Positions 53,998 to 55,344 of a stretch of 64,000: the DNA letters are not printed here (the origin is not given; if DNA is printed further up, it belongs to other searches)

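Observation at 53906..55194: AT-rich single-gene insertion that truncates a metallophosphoesterase gene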

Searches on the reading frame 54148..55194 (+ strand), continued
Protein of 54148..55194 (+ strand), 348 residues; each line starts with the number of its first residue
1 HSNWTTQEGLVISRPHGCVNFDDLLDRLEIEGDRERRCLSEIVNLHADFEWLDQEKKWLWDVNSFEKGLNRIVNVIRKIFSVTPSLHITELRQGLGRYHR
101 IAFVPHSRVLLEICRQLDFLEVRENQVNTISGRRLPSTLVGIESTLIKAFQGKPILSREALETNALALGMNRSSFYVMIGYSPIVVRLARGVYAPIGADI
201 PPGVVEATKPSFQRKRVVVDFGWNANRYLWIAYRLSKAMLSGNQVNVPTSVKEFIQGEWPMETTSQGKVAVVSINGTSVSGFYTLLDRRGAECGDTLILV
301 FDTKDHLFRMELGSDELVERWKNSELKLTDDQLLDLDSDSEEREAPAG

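Call 48: predict_structure(alignment_id=A1)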
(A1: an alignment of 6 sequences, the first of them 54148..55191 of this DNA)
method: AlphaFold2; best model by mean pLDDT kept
length: 348 residues; sequences in the alignment: 6
mean_pLDDT: 53.8   pTM: 0.38
mean pLDDT of the five models: 53.8, 53.6, 50.7, 48.4, 46.8
residues with pLDDT >= 90: 0; 70-90: 86; 50-70: 108; < 50: 154
segments of 3 or more residues with pLDDT < 50: 1-20, 42-83, 98-103, 133-136, 149-156, 168-170, 173-215, 265-267, 327-348
pLDDT, mean of each block of 10 residues (from residue 1): 23 30 55 58 44 35 34 36 57 52 53 66 72 51 51 50 54 46 29 31 32 48 70 81 69 71 57 79 77 85 82 81 54 35 34
secondary structure, 60 per line:
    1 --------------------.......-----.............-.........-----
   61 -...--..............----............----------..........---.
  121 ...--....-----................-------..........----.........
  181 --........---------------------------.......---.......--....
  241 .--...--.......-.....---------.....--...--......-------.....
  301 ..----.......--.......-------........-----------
elements in order: H21-27 H33-45 H47-55 H67-80 E85-87 H88-96 H107-116 E120-123 E126-129 H135-150 H158-167 H172-180 H183-190 E218-224 E228-234 H237-241 E244-246 H249-255 E257-261 E271-275 E278-280 H283-288 E296-302 E307-313 H316-322 H330-337

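Call 49: search_protein_families(library=ncbifam, proteins=[P0127, P0128, P0005, P0129, L001:4883-6640:+, L001:1400-3058:+, L001:798-1403:+], max_evalue=0.01)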
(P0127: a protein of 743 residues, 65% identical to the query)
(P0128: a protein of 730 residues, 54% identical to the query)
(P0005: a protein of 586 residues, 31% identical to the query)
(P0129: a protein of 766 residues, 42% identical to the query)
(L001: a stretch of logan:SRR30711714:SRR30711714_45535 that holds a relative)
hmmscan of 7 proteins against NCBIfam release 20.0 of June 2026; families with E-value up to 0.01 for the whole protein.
P0127 (743 aa): 30 families (the best 25 are shown)
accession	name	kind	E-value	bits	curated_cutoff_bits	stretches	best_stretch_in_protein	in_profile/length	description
NF003513.0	PRK05182.1-2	equivalog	1.1e-37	129.7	302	2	143-240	238-335/338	DNA-directed RNA polymerase subunit alpha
NF003517.0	PRK05182.2-3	equivalog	8e-32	110.5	356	2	145-240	243-335/344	DNA-directed RNA polymerase subunit alpha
TIGR02027.1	rpoA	equivalog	3.9e-29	101.8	227.8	2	141-221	215-296/298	DNA-directed RNA polymerase subunit alpha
NF003519.0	PRK05182.2-5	equivalog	4.9e-27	94.7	277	2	141-223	235-317/320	DNA-directed RNA polymerase subunit alpha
NF003514.0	PRK05182.1-4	equivalog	9.7e-26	90.1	434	2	140-234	229-322/338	DNA-directed RNA polymerase subunit alpha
NF003516.0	PRK05182.2-2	equivalog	2.9e-18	66.1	353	2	140-221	227-308/315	DNA-directed RNA polymerase subunit alpha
NF003515.0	PRK05182.2-1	equivalog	6.4e-17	61.8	406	2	135-219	225-309/314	DNA-directed RNA polymerase subunit alpha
NF003518.0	PRK05182.2-4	equivalog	2.7e-15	56.3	523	2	136-219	224-307/312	DNA-directed RNA polymerase subunit alpha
NF006666.0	PRK09210.1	equivalog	1.2e-07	31.4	572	1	260-321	296-356/370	RNA polymerase sigma factor RpoD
TIGR02393.1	RpoD_Cterm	equivalog_domain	2.5e-07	30.5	354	1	253-322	157-225/238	RNA polymerase sigma factor RpoD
NF004208.0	PRK05658.1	equivalog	1.2e-06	27.8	555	1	260-321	556-616/631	RNA polymerase sigma factor RpoD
NF004566.0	PRK05901.2-4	equivalog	1.8e-06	27.4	531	1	251-322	359-431/448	RNA polymerase sigma factor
NF041931.2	MzaA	equivalog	1.8e-06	27.1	800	1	262-321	643-701/726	MZA anti-phage system associated sigma-70 family RNA polymerase sigma factor MzaA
TIGR02394.1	rpoS_proteo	equivalog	2.2e-06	27.4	378.7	1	252-317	202-266/285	RNA polymerase sigma factor RpoS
NF004207.0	PRK05657.1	equivalog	3.2e-06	26.7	394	1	252-321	245-313/329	RNA polymerase sigma factor RpoS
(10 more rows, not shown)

P0128 (730 aa): 30 families (the best 25 are shown)
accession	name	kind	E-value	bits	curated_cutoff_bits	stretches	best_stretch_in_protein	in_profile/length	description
NF003513.0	PRK05182.1-2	equivalog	1.5e-41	142.5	302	2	133-223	245-335/338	DNA-directed RNA polymerase subunit alpha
TIGR02027.1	rpoA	equivalog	8.9e-30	103.9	227.8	2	98-203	195-295/298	DNA-directed RNA polymerase subunit alpha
NF003517.0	PRK05182.2-3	equivalog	1.5e-29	103.1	356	2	140-224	255-336/344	DNA-directed RNA polymerase subunit alpha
NF003519.0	PRK05182.2-5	equivalog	7.5e-29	100.7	277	2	99-204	215-315/320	DNA-directed RNA polymerase subunit alpha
NF003514.0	PRK05182.1-4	equivalog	1.3e-24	86.5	434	2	23-111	243-333/338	DNA-directed RNA polymerase subunit alpha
NF003516.0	PRK05182.2-2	equivalog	9.8e-18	64.4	353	2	145-198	248-302/315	DNA-directed RNA polymerase subunit alpha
NF003515.0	PRK05182.2-1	equivalog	6.9e-17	61.7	406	2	142-201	249-308/314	DNA-directed RNA polymerase subunit alpha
NF003518.0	PRK05182.2-4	equivalog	3.9e-14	52.6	523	2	142-201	247-306/312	DNA-directed RNA polymerase subunit alpha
NF004208.0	PRK05658.1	equivalog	2.3e-10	40.1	555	1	238-317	551-628/631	RNA polymerase sigma factor RpoD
TIGR02393.1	RpoD_Cterm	equivalog_domain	7.1e-10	38.9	354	1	234-316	155-235/238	RNA polymerase sigma factor RpoD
NF011498.0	PRK14906.1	equivalog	2.9e-09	34.8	1437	2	147-223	1316-1390/1459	DNA-directed RNA polymerase subunit beta'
NF005920.0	PRK07921.1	subfamily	1e-08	34.6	464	1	231-314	242-323/328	RNA polymerase sigma factor SigB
NF004561.0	PRK05901.1-3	equivalog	2.5e-08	33.5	582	1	237-316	457-534/537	RNA polymerase sigma factor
NF006666.0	PRK09210.1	equivalog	2.6e-08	33.6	572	1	239-317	292-368/370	RNA polymerase sigma factor RpoD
NF004560.0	PRK05901.1-1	equivalog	3.8e-08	32.9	711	1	239-315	438-512/516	RNA polymerase sigma factor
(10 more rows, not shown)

P0005 (586 aa): 23 families
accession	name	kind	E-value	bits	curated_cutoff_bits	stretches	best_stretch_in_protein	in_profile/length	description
NF003513.0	PRK05182.1-2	equivalog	9.4e-14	51.1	302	1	11-91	247-327/338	DNA-directed RNA polymerase subunit alpha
TIGR02027.1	rpoA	equivalog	2.1e-12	46.9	227.8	1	13-81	229-297/298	DNA-directed RNA polymerase subunit alpha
NF003519.0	PRK05182.2-5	equivalog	7.7e-12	44.8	277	1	11-82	246-317/320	DNA-directed RNA polymerase subunit alpha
NF003517.0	PRK05182.2-3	equivalog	1.5e-09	37.3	356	1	13-83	252-322/344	DNA-directed RNA polymerase subunit alpha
NF003515.0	PRK05182.2-1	equivalog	3.8e-09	36.3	406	1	13-79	244-310/314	DNA-directed RNA polymerase subunit alpha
NF003514.0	PRK05182.1-4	equivalog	2.3e-08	33.1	434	1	8-91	237-320/338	DNA-directed RNA polymerase subunit alpha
TIGR02393.1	RpoD_Cterm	equivalog_domain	4.9e-06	26.3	354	1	114-178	164-227/238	RNA polymerase sigma factor RpoD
NF004207.0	PRK05657.1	equivalog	1.2e-05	24.8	394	1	131-178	269-316/329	RNA polymerase sigma factor RpoS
NF003518.0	PRK05182.2-4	equivalog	1.2e-05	24.6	523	1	13-79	242-308/312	DNA-directed RNA polymerase subunit alpha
NF041931.2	MzaA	equivalog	2.4e-05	23.4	800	1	130-178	656-704/726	MZA anti-phage system associated sigma-70 family RNA polymerase sigma factor MzaA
NF004208.0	PRK05658.1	equivalog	3.1e-05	23.2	555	1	131-177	572-618/631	RNA polymerase sigma factor RpoD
TIGR02394.1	rpoS_proteo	equivalog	3.7e-05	23.4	378.7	1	130-178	225-273/285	RNA polymerase sigma factor RpoS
NF003516.0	PRK05182.2-2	equivalog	6.4e-05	22.3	353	1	14-84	241-308/315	DNA-directed RNA polymerase subunit alpha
NF006666.0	PRK09210.1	equivalog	0.00021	20.7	572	1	131-177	312-358/370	RNA polymerase sigma factor RpoD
NF005643.0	PRK07406.1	equivalog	0.00029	20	500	1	116-179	325-387/397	RNA polymerase sigma factor RpoD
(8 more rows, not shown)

P0129 (766 aa): 20 families
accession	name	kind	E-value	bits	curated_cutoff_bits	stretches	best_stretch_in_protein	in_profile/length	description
NF003514.0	PRK05182.1-4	equivalog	1.7e-11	43.3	434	2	208-256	250-297/338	DNA-directed RNA polymerase subunit alpha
NF003516.0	PRK05182.2-2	equivalog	2.3e-08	33.6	353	1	93-147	249-299/315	DNA-directed RNA polymerase subunit alpha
NF003519.0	PRK05182.2-5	equivalog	2.3e-08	33.4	277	2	207-256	255-303/320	DNA-directed RNA polymerase subunit alpha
TIGR02027.1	rpoA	equivalog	3.2e-08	33.1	227.8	1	90-145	235-286/298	DNA-directed RNA polymerase subunit alpha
NF003515.0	PRK05182.2-1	equivalog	1.3e-06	27.9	406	1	92-143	252-299/314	DNA-directed RNA polymerase subunit alpha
TIGR02997.1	Sig70-cyanoRpoD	subfamily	5.1e-05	22.7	384.5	1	314-360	252-297/298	RNA polymerase sigma factor, RpoD/SigA family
NF005920.0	PRK07921.1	subfamily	5.7e-05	22.3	464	1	314-361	269-315/328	RNA polymerase sigma factor SigB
TIGR02394.1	rpoS_proteo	equivalog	7.4e-05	22.4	378.7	1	314-360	225-270/285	RNA polymerase sigma factor RpoS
NF004207.0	PRK05657.1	equivalog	0.00026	20.4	394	1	316-361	270-314/329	RNA polymerase sigma factor RpoS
NF005643.0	PRK07406.1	equivalog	0.00034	19.8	500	1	298-364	322-387/397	RNA polymerase sigma factor RpoD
NF003517.0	PRK05182.2-3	equivalog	0.00083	18.4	356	0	208-259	260-310/344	DNA-directed RNA polymerase subunit alpha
TIGR02393.1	RpoD_Cterm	equivalog_domain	0.0012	18.5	354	1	315-364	180-228/238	RNA polymerase sigma factor RpoD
NF005642.0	PRK07405.1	subfamily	0.0012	18.2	524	1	318-360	264-305/318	RNA polymerase sigma factor SigD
TIGR02392.1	rpoH_proteo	equivalog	0.0018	17.9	323.1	1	332-360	236-264/270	RNA polymerase sigma factor RpoH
NF005785.0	PRK07598.1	equivalog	0.0021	16.9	554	1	313-364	352-402/415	RNA polymerase sigma factor SigC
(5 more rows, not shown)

L001:4883-6640:+ (585 aa): 0 families

L001:1400-3058:+ (552 aa): 10 families
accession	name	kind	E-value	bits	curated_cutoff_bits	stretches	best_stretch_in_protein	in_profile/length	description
NF050001.1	restrict_BbrUII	equivalog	2e-08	33.2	550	1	52-175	40-175/659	BbrUII/HgiDII family restriction enzyme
NF041932.1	MzaB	equivalog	5.6e-05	21.7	850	1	57-142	38-121/480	MZA anti-phage system associated ATPase MzaB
NF003218.0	PRK04184.1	equivalog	6.3e-05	21.7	274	1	31-199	39-215/539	DNA topoisomerase VI subunit B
NF046044.1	PnpS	equivalog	0.00015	20.9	400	1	4-92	262-348/390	two-component system histidine kinase PnpS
NF047352.1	P_loop_sacsin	domain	0.00044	20.6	50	1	31-114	2-77/80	sacsin N-terminal ATP-binding-like domain-containing protein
NF008302.0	PRK11091.1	equivalog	0.001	17.3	838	1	30-98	400-468/779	aerobic respiration two-component sensor histidine kinase ArcB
TIGR01052.1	top6b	equivalog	0.0041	15.6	380.7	1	31-165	31-170/488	DNA topoisomerase VI subunit B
TIGR00585.2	mutl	equivalog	0.0044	15.9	180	0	54-85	42-74/555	DNA mismatch repair endonuclease MutL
NF003555.1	PRK05218.1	equivalog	0.0058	15.2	371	0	52-81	61-90/614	molecular chaperone HtpG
TIGR02956.1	TMAO_torS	equivalog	0.0081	14.3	676.5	0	27-96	578-645/967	TMAO reductase system sensor histidine kinase/response regulator TorS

L001:798-1403:+ (201 aa): 0 families

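Call 50: list_cluster_members(proteins=[P0127, P0128, P0129, P0130, P0131, P0132, P0006])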
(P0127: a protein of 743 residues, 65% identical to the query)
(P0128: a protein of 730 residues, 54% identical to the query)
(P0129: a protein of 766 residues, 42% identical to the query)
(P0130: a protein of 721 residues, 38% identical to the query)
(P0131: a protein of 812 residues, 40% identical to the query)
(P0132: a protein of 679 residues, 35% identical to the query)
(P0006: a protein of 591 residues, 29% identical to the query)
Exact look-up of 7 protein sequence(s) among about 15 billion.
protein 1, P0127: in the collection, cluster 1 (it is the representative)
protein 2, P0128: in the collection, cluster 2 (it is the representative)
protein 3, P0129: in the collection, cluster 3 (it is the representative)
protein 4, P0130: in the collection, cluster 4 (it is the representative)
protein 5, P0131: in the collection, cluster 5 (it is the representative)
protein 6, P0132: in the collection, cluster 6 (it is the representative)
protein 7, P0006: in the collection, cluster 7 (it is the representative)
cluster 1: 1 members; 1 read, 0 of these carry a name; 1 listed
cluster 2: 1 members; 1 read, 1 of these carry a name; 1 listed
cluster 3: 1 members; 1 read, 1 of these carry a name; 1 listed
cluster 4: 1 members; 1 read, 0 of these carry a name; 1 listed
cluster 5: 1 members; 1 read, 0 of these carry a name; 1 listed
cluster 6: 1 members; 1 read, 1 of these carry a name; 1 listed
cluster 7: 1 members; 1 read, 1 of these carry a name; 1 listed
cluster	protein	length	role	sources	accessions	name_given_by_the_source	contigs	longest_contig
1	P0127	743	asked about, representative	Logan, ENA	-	-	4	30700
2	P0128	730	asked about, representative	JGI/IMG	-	hypothetical protein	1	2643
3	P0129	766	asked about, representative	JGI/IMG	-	hypothetical protein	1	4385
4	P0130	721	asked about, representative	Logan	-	-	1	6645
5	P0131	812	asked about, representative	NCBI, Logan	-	-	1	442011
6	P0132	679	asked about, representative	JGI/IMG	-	hypothetical protein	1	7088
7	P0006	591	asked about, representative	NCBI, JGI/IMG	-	hypothetical protein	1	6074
